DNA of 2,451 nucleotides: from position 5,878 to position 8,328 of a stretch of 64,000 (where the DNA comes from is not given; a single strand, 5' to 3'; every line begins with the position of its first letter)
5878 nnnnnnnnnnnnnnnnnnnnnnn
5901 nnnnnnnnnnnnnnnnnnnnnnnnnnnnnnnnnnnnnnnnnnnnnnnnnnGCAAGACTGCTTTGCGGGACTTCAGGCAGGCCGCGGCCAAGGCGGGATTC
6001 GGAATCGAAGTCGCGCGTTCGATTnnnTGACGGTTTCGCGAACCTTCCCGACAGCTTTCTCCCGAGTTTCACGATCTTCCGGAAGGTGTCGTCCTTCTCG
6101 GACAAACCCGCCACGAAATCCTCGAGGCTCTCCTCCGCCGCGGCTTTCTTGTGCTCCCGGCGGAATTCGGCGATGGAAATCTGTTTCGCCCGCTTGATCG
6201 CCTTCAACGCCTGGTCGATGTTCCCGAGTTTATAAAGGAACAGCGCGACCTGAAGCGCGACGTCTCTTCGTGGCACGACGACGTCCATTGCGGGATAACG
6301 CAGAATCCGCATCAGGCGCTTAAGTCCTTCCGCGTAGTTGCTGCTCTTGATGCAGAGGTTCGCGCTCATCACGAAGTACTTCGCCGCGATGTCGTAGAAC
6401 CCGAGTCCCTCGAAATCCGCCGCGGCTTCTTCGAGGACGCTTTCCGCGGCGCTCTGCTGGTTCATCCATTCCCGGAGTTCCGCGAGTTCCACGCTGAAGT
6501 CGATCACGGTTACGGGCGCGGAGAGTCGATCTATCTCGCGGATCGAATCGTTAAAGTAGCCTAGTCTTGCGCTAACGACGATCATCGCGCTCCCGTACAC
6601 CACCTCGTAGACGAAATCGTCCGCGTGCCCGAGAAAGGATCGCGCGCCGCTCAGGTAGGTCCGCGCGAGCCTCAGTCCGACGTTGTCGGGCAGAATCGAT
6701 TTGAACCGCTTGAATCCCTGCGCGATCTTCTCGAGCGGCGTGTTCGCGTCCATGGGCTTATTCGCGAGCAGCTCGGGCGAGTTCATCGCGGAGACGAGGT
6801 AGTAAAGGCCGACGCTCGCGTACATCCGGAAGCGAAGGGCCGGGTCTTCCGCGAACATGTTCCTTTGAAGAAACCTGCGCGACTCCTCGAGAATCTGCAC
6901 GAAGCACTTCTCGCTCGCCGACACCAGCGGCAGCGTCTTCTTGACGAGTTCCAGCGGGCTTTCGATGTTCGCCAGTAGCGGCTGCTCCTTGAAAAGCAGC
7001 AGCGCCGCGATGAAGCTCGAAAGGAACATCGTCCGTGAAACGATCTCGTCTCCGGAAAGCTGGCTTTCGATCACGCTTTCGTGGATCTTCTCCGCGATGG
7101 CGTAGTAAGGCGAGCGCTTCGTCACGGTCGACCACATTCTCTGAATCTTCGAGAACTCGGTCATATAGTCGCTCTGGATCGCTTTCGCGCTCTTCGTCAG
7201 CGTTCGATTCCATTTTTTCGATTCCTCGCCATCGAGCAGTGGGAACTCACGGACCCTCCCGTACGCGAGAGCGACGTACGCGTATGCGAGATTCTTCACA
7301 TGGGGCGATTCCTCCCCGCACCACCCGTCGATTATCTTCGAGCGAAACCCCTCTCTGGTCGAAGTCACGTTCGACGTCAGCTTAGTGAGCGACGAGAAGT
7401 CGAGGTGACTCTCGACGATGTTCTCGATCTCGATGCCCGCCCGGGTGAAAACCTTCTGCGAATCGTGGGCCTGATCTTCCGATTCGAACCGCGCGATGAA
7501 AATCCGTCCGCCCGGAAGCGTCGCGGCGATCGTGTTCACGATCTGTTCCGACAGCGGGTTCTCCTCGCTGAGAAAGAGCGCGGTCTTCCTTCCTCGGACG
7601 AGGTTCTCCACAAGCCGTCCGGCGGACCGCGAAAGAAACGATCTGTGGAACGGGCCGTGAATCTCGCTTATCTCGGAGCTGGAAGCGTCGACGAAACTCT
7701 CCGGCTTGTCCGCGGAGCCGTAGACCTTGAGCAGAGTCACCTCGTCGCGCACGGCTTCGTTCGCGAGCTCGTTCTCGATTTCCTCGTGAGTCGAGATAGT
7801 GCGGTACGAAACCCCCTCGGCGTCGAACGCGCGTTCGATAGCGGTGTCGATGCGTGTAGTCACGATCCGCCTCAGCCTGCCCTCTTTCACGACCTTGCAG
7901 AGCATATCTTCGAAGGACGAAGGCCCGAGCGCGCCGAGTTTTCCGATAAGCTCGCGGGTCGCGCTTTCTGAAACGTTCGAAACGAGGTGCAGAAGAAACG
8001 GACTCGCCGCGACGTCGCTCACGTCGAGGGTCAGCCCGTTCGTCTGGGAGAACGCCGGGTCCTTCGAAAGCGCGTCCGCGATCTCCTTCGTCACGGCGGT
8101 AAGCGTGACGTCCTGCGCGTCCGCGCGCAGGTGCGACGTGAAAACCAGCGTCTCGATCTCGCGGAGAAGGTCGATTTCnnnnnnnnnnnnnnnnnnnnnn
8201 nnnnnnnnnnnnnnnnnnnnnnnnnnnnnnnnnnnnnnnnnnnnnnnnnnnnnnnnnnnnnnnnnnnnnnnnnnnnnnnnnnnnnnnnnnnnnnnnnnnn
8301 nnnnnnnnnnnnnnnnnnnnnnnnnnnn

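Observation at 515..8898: Three-gene FHA-centred operon with two large proteins of unassigned function and no kinase or phosphatase partner in view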

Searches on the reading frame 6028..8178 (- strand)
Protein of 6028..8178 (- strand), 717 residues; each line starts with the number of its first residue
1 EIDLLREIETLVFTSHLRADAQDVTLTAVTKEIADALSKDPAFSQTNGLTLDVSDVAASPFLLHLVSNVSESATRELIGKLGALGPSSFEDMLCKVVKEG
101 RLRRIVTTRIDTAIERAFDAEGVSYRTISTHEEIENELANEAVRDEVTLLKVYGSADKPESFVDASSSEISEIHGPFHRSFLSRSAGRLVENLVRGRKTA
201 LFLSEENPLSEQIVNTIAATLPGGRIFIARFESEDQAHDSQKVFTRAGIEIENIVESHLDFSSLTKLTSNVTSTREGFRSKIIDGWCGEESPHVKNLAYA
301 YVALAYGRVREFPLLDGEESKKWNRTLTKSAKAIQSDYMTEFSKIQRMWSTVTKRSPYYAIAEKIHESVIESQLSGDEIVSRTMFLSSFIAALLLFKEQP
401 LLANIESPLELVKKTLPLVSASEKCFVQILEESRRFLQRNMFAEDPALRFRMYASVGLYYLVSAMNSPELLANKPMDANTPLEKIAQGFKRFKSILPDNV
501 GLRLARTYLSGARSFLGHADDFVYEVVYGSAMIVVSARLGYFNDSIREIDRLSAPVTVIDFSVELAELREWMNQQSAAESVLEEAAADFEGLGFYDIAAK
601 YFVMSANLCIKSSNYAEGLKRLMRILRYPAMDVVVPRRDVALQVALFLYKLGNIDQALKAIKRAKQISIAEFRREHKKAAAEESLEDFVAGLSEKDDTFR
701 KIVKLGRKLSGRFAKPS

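Call 24: search_solved_structures(query=window:6028-8178:-, max_evalue=1)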
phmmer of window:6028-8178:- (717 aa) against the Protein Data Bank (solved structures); distinct sequences matched with E-value up to 1: 0.

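Call 29: search_protein_representatives(protein=window:6028-8178:-)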
Query: 717 residues. Proteins with E-value up to 0.001 (for the whole library): 19; up to 1e-10: 0; up to 1e-30: 0. The best 19 are listed.
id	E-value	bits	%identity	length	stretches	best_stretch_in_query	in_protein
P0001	3.9e-06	42.0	34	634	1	45-165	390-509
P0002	6.2e-06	41.4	34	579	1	25-188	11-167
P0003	8.0e-06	41.0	34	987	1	59-168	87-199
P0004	1.2e-05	40.4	37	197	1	80-165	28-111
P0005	2.2e-05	39.6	38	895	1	82-165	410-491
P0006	3.2e-05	39.0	43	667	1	88-170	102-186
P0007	6.1e-05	38.1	36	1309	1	86-167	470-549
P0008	7.7e-05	37.7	37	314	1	86-167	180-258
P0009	1.0e-04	37.3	38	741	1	86-183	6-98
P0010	1.1e-04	37.2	37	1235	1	83-165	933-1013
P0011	1.9e-04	36.4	37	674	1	79-165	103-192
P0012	2.3e-04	36.2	31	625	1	36-172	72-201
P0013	2.9e-04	35.8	40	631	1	92-173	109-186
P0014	6.5e-04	34.7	29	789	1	48-178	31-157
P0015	7.7e-04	34.4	31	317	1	51-165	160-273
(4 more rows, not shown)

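Call 30: search_protein_families(library=pfam, proteins=[P0001, P0002, P0003, P0005, P0006, P0007, P0009, P0010, P0011, P0012], max_evalue=0.01)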
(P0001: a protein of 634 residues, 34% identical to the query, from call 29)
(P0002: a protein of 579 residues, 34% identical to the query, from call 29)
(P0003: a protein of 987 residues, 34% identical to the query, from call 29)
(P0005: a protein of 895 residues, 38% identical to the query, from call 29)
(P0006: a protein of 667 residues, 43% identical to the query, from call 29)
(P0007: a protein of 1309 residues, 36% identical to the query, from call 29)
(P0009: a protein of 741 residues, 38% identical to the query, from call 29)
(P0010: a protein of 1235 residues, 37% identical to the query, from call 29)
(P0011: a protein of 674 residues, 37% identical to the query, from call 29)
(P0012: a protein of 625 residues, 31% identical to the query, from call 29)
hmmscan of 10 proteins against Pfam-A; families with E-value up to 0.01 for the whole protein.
P0001 (634 aa): 2 families
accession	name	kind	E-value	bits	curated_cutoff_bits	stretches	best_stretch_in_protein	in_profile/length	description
PF13289.12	SIR2_2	-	1.1e-13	51.9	24.5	1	450-559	2-106/141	SIR2-like domain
PF02146.23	SIR2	-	0.0013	19.1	24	1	404-463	31-93/180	Sir2 family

P0002 (579 aa): 5 families
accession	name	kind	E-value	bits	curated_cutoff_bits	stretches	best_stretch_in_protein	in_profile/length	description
PF13289.12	SIR2_2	-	1.2e-13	51.8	24.5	1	86-182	2-98/141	SIR2-like domain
PF13176.12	TPR_7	-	0.00058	20.2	27.9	0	384-415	3-34/36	Tetratricopeptide repeat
PF13424.12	TPR_12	-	0.003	18.1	30.1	0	381-444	4-75/77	Tetratricopeptide repeat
PF13174.12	TPR_6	-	0.0074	17.3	26.3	0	382-406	2-26/33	Tetratricopeptide repeat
PF07721.20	TPR_4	-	0.0097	16.9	27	0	422-437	9-24/26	Tetratricopeptide repeat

P0003 (987 aa): 9 families
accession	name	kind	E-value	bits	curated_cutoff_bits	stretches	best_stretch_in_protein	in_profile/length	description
PF13424.12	TPR_12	-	4.3e-19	68.9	30.1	2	626-695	5-76/77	Tetratricopeptide repeat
PF07719.23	TPR_2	-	1.7e-11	43.8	27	0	430-454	7-31/34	Tetratricopeptide repeat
PF13289.12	SIR2_2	-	3.9e-10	40.4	24.5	1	132-231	2-96/141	SIR2-like domain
PF00515.34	TPR_1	-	3.1e-08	33.5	27.8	0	430-453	7-30/34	Tetratricopeptide repeat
PF17874.7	TPR_MalT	-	4.4e-05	23.3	45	0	388-494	44-155/336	MalT-like TPR region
PF13181.12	TPR_8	-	7.4e-05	23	25.7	0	430-455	7-32/34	Tetratricopeptide repeat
PF13374.12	TPR_10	-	0.00019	21.8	27.5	0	424-454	2-32/42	Tetratricopeptide repeat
PF22860.2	DUF7017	-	0.00035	21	27.5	1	411-495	22-105/141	Domain of unknown function (DUF7017)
PF25058.1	ARM_TT21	-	0.0069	16.8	27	0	615-691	48-121/155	Tetratricopeptide repeat protein 21 ARM repeat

P0005 (895 aa): 1 family
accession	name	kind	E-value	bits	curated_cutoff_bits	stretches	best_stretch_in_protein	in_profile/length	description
PF13289.12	SIR2_2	-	1.1e-15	58.4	24.5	1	432-529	2-97/141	SIR2-like domain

P0006 (667 aa): 3 families
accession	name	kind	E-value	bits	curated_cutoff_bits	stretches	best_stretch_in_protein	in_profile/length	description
PF13289.12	SIR2_2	-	5e-15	56.3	24.5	1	118-217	2-97/141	SIR2-like domain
PF03704.23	BTAD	-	0.0022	18.8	22.1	0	476-529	80-134/146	Bacterial transcriptional activator domain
PF04444.19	Dioxygenase_N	-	0.0088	16.3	27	0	269-312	11-58/75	Catechol dioxygenase N terminus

P0007 (1309 aa): 1 family
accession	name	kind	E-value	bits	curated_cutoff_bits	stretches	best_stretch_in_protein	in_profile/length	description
PF13289.12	SIR2_2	-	9.2e-17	61.9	24.5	1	488-602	2-111/141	SIR2-like domain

P0009 (741 aa): 1 family
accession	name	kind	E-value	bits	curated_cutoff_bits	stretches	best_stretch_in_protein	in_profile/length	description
PF13289.12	SIR2_2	-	4.4e-17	62.9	24.5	1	24-144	2-121/141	SIR2-like domain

P0010 (1235 aa): 1 family
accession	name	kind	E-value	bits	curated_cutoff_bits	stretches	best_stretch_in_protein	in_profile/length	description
PF13289.12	SIR2_2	-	9.3e-14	52.2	24.5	1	954-1049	2-95/141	SIR2-like domain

P0011 (674 aa): 2 families
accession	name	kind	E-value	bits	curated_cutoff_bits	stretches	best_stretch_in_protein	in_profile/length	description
PF13289.12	SIR2_2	-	1e-08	35.8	24.5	1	131-226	2-95/141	SIR2-like domain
PF14559.12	TPR_19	-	0.0072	17.1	25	1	406-453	10-58/68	Tetratricopeptide repeat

P0012 (625 aa): 1 family
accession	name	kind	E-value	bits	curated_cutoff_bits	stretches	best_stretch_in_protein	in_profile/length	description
PF13289.12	SIR2_2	-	8.6e-12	45.8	24.5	1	138-229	2-96/141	SIR2-like domain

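Call 47: predict_structure(alignment_id=A3)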
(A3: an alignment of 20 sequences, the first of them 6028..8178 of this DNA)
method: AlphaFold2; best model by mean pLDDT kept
length: 717 residues; sequences in the alignment: 20
mean_pLDDT: 53.8   pTM: 0.39
mean pLDDT of the five models: 53.8, 53.2, 52.4, 52.0, 50.9
residues with pLDDT >= 90: 15; 70-90: 126; 50-70: 166; < 50: 410
segments of 3 or more residues with pLDDT < 50: 1-7, 15-23, 46-61, 171-182, 203-316, 318-320, 322-324, 326-362, 371-536, 630-634, 679-683, 691-695, 709-717
pLDDT, mean of each block of 10 residues (from residue 1): 48 50 51 59 51 46 51 61 72 82 80 90 92 86 80 80 62 42 65 59 42 41 41 40 42 34 36 39 40 44 42 44 47 41 42 43 50 45 46 42 43 38 40 46 43 45 41 38 41 40 46 44 42 49 54 55 69 77 79 71 75 74 65 54 67 68 68 55 50 49 52 38
secondary structure, 60 per line:
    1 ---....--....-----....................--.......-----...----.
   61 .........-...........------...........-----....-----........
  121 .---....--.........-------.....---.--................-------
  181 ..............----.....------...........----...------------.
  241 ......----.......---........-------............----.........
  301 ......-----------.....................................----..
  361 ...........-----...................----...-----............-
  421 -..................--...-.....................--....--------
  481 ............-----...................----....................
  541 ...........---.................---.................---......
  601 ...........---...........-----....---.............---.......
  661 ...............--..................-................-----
elements in order (helices of 4 or more, strands of 3 or more residues): H4-7 E10-13 H19-38 H41-47 H60-69 H71-81 H88-98 E104-107 H113-121 E125-128 H131-139 E147-151 H159-173 H181-194 E199-203 H210-220 E225-227 H240-246 H251-257 H261-268 H276-287 H292-306 H318-354 H359-371 H377-395 H408-419 H422-439 H446-466 H469-472 H481-492 H498-516 H521-551 H555-571 H575-591 H595-611 H615-625 H631-634 H638-650 H654-675 H678-695 H697-712

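Call 50: fold_search(model_id=the predicted structure, library=pdb)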
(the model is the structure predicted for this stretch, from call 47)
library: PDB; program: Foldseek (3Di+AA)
matches with E <= 10: 1182; with E <= 0.001: 57
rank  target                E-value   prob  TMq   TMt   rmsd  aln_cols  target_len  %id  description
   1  8k9a_C                8.1e-06  1.00  0.19  0.15  33.5       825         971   13  Cryo-EM structure of DSR2-DSAD1 state 2 (released 2024-05-01)
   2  8wyb_C                2.4e-05  1.00  0.17  0.13  27.0       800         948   12  Cryo-EM structure of DSR2 (H171A)-tube-NAD+ complex (released 2024-04-10)
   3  8wfn_G                3.7e-05  1.00  0.18  0.19  30.8       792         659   12  Cryo-EM structure of DSR2-TTP (released 2024-05-01)
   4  8wkt_A                5.1e-05  1.00  0.20  0.15  36.8       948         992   12  Cryo-EM structure of DSR2-DSAD1 complex (released 2024-05-22)
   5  8wya_E                6.4e-05  0.99  0.17  0.14  33.0       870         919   11  Cryo-EM structure of DSR2-tube complex (released 2024-04-10)
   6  8wya_B                7.0e-05  1.00  0.19  0.15  27.7       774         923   14  Cryo-EM structure of DSR2-tube complex (released 2024-04-10)
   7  9v12_i                7.3e-05  1.00  0.17  0.37  11.1       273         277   17  Helical structure of KomBCMUT in complex with dITP and NAD (released 2025-12-24)
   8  8zc9_A                8.3e-05  1.00  0.17  0.13  32.8       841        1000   12  The Cryo-EM structure of DSR2-Tail tube-NAD+ complex (released 2024-09-11)
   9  8zsf_A                9.5e-05  1.00  0.16  0.35  10.5       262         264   16  CryoEM Helical Structure of KomC (released 2025-12-10)
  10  8wks_A                9.5e-05  1.00  0.19  0.14  32.8       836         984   10  Cryo-EM structure of DSR2-TUBE complex (released 2024-05-22)
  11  8wkn_B                1.2e-04  0.99  0.18  0.14  28.7       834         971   12  Cryo-EM structure of DSR2-DSAD1 (released 2024-05-01)
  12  8k9a_D                1.3e-04  0.99  0.19  0.14  35.1       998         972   11  Cryo-EM structure of DSR2-DSAD1 state 2 (released 2024-05-01)
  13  8wy9_A                1.3e-04  0.98  0.17  0.13  28.2       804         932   11  Cryo-EM structure of DSR2 apo (partial) complex (released 2024-04-10)
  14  8ykf_B                1.4e-04  0.99  0.18  0.13  31.6       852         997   12  The DSR2-DSAD1 complex with DSAD1 on the opposite sides (released 2024-08-14)
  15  8z18_A                1.4e-04  0.99  0.18  0.14  30.1       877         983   13  The tetramer complex of DSR2 and tube-forming domain of phage tail tube protein (released 2024-08-14)
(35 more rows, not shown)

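Call 69: find_encoding_contigs(protein=P0002, flank=6000, max_places=2)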
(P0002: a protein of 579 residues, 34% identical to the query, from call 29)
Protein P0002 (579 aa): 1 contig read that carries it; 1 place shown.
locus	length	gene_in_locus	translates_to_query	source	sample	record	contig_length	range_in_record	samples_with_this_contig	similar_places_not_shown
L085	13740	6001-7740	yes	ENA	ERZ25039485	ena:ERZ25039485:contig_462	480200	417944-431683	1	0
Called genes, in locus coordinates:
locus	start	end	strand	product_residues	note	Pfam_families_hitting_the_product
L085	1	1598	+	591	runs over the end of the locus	-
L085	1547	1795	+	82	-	-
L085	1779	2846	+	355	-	-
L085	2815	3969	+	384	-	-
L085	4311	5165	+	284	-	-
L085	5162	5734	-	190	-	-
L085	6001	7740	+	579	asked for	PF13289:SIR2_2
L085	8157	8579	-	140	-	-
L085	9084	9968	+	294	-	PF05050:Methyltransf_21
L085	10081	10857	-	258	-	PF25183:OMP_b-brl_4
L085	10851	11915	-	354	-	PF00593:TonB_dep_Rec_b-barrel, PF25183:OMP_b-brl_4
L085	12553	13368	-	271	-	PF02369:Big_1 (weak), PF09134:Invasin_D3 (faint), PF13620:CarboxypepD_reg, PF13715:CarbopepD_reg_2 (weak)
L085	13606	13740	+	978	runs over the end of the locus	PF13676:TIR_2, PF24817:WD40_WDHD1_1st, PF23414:Beta-prop_EML_2, PF24807:WD40_CDC20-Fz, PF24814:WD40_Prp19, PF25173:Beta-prop_WDR3_1st, PF24796:WDR55, PF24780:WD40_MABP1-WDR62_1st, +66 more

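Call 70: find_encoding_contigs(protein=P0003, flank=6000, max_places=2)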
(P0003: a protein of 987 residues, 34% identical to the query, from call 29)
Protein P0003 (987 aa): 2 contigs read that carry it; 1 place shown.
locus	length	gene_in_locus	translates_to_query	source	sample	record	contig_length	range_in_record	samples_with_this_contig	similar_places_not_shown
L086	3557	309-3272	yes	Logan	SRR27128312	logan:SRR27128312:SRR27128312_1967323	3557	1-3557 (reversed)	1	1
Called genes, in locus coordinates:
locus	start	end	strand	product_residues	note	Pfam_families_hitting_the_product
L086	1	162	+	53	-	?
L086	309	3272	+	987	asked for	PF13289:SIR2_2, PF00515:TPR_1 (faint), PF07719:TPR_2 (faint), PF13424:TPR_12 (weak)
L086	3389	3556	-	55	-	?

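Call 71: find_encoding_contigs(protein=P0006, flank=6000, max_places=2)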
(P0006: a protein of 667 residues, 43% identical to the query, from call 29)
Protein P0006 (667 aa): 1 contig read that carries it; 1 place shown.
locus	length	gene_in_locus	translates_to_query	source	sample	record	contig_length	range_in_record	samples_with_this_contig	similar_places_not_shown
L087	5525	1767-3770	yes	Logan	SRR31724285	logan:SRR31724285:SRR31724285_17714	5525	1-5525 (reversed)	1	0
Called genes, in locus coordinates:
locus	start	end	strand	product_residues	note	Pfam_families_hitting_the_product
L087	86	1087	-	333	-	PF01435:Peptidase_M48 (weak)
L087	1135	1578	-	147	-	PF03965:Penicillinase_R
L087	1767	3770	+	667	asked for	PF13289:SIR2_2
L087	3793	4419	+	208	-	PF03479:PCC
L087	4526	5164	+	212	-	PF07589:PEP_exosort_dom (weak)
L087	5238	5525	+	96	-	?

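Call 72: find_encoding_contigs(protein=P0011, flank=6000, max_places=2)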
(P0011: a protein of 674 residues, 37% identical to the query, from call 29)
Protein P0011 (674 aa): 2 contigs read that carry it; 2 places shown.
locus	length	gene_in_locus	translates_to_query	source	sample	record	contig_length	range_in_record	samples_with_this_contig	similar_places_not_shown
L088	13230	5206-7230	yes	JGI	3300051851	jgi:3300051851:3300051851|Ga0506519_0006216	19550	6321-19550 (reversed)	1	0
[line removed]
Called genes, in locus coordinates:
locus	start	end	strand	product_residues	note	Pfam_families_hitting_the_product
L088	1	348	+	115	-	?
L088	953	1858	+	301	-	PF13676:TIR_2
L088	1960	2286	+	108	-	PF13384:HTH_23 (weak), PF13551:HTH_29 (weak)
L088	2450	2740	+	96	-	-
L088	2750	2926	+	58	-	-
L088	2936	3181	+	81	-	-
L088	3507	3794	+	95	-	PF02604:PhdYeFM_antitox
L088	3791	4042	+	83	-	PF05016:ParE_toxin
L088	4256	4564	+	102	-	-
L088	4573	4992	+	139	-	PF13683:rve_3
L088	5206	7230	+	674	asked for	PF13289:SIR2_2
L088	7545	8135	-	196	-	-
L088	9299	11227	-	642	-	PF00069:Pkinase, PF07714:PK_Tyr_Ser-Thr, PF07676:PD40 (faint)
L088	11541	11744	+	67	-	-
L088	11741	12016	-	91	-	-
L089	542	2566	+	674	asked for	PF13289:SIR2_2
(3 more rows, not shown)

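Call 73: find_encoding_contigs(protein=P0013, flank=6000, max_places=2)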
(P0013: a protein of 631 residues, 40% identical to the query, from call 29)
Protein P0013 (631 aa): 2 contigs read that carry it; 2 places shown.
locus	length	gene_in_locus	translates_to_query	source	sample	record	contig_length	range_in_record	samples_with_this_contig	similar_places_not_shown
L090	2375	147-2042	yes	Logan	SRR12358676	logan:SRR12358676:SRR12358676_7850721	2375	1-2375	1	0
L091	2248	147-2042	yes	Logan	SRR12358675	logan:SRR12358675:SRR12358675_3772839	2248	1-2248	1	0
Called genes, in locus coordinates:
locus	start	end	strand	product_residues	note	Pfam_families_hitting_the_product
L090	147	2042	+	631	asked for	PF13289:SIR2_2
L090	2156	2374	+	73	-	?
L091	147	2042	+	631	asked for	PF13289:SIR2_2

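Call 81: find_related_loci(query=window:6028-8178:-, collection=metagenome_contigs, flank=10000)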
Query window:6028-8178:- (717 aa) in metagenome_contigs; peptide patterns used: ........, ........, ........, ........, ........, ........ (x = any residue, [..] = any of these).
53 stretches matched a pattern, but none encodes a relative of the query by tblastn (E <= 1e-3).
